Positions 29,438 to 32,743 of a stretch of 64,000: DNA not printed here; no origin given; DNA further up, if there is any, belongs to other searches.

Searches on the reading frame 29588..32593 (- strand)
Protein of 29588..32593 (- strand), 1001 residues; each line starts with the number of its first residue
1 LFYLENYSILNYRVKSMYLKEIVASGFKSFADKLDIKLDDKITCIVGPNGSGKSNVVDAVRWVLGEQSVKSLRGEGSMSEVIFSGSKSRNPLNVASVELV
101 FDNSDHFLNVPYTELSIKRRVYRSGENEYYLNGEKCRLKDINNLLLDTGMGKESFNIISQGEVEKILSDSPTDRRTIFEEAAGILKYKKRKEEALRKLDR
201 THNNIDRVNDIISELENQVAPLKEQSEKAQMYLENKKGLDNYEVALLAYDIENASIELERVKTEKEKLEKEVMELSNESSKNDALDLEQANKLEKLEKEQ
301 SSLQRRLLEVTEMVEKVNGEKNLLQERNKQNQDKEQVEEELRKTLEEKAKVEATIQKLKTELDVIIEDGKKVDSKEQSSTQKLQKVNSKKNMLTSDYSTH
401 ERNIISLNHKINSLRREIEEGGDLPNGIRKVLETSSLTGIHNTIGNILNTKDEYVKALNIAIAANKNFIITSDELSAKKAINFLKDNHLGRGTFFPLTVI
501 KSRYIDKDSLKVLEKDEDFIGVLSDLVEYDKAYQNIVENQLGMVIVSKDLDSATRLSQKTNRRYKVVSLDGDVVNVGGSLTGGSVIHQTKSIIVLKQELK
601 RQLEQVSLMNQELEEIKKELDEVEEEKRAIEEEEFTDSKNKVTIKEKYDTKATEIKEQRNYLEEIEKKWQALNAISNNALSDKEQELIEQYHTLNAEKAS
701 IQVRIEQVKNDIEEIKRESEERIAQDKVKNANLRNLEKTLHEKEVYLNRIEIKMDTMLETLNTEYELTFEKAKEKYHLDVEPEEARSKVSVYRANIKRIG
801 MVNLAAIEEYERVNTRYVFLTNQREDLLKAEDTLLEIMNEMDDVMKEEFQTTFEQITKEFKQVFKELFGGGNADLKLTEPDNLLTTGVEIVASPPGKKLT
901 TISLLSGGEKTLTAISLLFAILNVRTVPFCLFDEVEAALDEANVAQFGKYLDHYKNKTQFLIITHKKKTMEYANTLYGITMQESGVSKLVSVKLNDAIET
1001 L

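Call 7: search_protein_families(library=pfam, max_evalue=0.001, proteins=[window:29588-32593:-])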
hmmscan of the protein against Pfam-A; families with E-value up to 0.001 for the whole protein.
window:29588-32593:- (1001 aa): 6 families
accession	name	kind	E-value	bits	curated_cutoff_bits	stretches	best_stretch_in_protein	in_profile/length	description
PF02463.25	SMC_N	-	3.4e-59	200.4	40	1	18-988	1-220/220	RecF/RecN/SMC N terminal domain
PF06470.18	SMC_hinge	-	4.3e-22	79.2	22.5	1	438-556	2-115/116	SMC proteins Flexible Hinge Domain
PF13304.12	AAA_21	-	2.5e-08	34.8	27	1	42-78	1-26/304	AAA domain, putative AbiEii toxin, Type IV TA system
PF13175.12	AAA_15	-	4e-08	33.7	32.1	1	17-417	1-321/374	AAA ATPase domain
PF13555.12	AAA_29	-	5.8e-06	26.4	27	1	34-64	15-46/61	P-loop containing region of AAA domain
PF13476.12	AAA_23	-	0.0004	21.5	27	1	24-325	4-177/201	AAA domain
